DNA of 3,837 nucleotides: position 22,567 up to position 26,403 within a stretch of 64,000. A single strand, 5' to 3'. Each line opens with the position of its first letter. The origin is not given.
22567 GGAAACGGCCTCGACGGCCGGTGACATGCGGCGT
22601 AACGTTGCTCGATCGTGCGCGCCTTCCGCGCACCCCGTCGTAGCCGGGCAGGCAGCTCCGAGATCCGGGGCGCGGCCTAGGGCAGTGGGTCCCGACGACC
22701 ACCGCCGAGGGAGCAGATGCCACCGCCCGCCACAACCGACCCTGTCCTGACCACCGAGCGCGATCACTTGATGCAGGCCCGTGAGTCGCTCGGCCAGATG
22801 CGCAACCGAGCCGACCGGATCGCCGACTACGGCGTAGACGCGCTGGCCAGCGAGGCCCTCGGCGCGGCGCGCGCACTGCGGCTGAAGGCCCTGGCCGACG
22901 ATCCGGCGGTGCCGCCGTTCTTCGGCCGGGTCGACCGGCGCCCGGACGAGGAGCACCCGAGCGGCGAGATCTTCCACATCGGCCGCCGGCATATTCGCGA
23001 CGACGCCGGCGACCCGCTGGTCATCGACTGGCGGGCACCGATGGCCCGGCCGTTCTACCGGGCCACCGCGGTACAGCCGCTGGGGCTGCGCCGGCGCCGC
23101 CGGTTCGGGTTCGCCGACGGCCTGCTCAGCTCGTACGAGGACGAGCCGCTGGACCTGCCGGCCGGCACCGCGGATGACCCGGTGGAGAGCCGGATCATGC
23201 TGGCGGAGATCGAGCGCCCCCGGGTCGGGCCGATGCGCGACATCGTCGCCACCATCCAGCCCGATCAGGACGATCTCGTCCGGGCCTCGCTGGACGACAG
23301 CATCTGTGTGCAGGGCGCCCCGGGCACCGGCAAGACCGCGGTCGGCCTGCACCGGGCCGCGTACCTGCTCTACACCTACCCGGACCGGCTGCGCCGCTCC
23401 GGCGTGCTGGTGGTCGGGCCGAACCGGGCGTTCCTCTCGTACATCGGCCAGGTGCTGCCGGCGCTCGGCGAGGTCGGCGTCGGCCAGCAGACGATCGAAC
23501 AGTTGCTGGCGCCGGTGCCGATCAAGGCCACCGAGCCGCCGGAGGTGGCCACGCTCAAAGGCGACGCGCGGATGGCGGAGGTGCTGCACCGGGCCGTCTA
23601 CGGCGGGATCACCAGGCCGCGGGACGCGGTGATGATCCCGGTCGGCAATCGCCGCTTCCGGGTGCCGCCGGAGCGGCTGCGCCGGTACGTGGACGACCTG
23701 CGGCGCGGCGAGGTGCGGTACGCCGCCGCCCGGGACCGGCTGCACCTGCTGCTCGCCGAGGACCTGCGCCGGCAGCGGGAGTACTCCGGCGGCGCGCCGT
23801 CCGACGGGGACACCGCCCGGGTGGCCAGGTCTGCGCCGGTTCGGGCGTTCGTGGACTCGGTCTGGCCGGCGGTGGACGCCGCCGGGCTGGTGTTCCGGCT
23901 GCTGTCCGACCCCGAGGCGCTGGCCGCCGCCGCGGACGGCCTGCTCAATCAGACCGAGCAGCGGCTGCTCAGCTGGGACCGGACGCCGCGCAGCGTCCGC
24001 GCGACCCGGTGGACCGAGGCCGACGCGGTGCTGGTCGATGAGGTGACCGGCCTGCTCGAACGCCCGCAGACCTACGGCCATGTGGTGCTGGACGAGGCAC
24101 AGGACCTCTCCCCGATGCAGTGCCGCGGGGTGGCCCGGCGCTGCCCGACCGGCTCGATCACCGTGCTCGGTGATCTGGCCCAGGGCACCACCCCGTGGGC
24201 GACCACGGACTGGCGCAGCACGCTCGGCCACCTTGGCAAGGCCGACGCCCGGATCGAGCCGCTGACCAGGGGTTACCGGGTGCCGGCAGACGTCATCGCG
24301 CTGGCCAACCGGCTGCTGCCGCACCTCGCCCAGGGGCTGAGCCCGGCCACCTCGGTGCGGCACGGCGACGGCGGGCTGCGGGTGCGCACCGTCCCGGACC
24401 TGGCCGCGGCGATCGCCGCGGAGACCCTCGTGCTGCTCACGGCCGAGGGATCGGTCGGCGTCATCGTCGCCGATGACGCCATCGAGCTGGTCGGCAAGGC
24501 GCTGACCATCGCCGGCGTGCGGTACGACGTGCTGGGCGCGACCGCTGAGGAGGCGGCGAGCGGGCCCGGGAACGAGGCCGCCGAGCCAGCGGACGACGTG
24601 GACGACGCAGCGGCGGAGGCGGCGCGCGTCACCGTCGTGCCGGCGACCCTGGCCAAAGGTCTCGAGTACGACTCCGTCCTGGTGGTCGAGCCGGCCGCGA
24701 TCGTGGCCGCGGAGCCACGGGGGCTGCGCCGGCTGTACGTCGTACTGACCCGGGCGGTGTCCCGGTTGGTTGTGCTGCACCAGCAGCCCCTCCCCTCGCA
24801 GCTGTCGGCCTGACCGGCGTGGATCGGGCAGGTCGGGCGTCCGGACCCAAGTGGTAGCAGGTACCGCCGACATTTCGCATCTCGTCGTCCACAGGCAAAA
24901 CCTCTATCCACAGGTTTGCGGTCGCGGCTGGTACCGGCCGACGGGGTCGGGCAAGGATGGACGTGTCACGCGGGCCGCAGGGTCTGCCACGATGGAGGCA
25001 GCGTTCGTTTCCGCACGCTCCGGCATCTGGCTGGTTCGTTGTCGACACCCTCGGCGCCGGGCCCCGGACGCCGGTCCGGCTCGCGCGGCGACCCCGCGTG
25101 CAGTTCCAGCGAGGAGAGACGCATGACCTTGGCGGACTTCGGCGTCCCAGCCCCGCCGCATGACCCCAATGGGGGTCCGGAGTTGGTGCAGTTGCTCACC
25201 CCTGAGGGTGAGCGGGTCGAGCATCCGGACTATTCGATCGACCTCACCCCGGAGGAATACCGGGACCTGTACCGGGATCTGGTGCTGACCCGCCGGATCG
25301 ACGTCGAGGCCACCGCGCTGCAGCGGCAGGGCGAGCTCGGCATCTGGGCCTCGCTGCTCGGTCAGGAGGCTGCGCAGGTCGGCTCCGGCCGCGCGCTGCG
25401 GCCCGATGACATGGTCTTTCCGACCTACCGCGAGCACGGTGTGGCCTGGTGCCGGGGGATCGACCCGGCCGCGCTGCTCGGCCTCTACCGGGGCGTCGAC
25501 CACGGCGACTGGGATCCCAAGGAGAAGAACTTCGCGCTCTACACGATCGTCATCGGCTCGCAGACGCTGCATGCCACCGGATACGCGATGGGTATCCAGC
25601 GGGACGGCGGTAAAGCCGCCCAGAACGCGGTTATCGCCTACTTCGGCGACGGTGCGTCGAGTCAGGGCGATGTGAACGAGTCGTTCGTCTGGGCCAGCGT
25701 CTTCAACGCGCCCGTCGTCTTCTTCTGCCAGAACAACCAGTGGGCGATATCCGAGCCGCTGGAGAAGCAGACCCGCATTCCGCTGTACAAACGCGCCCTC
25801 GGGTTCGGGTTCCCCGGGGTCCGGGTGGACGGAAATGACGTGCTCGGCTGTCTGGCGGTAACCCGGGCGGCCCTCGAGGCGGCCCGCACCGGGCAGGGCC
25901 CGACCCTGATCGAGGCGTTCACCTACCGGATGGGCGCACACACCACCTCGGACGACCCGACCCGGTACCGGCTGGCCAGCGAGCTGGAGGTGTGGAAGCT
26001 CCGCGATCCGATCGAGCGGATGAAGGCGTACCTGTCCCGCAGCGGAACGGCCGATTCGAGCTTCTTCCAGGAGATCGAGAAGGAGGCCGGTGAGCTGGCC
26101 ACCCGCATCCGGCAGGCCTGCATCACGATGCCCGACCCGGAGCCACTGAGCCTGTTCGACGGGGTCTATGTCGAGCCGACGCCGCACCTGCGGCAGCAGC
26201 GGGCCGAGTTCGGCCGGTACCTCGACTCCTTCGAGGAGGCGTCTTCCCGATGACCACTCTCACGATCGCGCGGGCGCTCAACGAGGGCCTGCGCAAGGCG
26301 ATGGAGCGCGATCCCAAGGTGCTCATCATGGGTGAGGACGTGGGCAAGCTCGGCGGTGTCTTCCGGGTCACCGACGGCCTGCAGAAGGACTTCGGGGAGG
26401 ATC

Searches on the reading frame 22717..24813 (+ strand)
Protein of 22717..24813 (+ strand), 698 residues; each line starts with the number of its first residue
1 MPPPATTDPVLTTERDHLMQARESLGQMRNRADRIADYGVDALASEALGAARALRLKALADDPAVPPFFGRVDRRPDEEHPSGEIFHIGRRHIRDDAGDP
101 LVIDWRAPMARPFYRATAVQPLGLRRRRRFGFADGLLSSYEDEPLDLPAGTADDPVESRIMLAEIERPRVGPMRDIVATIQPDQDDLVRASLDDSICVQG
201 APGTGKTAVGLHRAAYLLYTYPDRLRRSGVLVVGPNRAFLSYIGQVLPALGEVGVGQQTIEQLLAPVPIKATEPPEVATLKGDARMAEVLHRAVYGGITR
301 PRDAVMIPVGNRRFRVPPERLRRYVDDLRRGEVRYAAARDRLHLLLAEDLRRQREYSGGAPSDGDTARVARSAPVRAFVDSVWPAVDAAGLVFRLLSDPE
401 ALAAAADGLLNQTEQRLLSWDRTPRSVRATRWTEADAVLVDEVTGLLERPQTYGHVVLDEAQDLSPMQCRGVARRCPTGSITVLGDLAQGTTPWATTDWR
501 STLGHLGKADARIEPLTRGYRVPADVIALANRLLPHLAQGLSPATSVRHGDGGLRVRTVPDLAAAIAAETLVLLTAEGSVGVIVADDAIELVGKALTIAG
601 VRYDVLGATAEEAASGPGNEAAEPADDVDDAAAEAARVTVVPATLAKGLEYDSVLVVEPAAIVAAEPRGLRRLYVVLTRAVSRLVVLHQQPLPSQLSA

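Call 30: search_protein_families(library=pfam, proteins=[window:22717-24813:+], max_evalue=0.001)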
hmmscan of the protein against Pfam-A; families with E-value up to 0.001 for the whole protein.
window:22717-24813:+ (698 aa): 3 families
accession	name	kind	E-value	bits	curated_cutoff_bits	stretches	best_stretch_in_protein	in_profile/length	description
PF00580.27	UvrD-helicase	-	9.4e-06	25.9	23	0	182-219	3-39/271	UvrD/REP helicase N-terminal domain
PF13538.12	UvrD_C_2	-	1.1e-05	25.7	27.4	1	646-686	10-51/52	UvrD-like helicase C-terminal domain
PF13245.12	AAA_19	-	0.00017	22.2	25.1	0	190-489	8-128/134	AAA domain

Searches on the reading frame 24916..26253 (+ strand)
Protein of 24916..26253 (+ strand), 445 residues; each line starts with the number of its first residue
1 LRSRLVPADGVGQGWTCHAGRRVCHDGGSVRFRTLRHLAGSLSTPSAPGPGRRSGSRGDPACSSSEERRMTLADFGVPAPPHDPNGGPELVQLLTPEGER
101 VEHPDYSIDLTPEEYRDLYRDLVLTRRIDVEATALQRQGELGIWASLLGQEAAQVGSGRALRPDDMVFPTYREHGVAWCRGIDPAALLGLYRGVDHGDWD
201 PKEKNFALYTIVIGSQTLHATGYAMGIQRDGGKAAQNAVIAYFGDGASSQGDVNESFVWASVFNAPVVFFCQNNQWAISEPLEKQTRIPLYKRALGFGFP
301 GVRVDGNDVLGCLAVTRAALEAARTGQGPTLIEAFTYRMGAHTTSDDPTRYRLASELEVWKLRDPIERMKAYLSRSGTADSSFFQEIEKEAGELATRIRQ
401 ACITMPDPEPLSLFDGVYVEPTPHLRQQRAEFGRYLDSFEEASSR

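Call 30: search_protein_families(library=pfam, proteins=[window:24916-26253:+], max_evalue=0.001)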
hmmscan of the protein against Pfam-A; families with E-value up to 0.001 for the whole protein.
window:24916-26253:+ (445 aa): 2 families
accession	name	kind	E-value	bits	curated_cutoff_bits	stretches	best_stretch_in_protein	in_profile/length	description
PF00676.26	E1_dh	-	3.4e-71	240.1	22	1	122-391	4-280/300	Dehydrogenase E1 component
PF02775.26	TPP_enzyme_C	-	0.00074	19.8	21.9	0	220-333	33-150/151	Thiamine pyrophosphate enzyme, C-terminal TPP binding domain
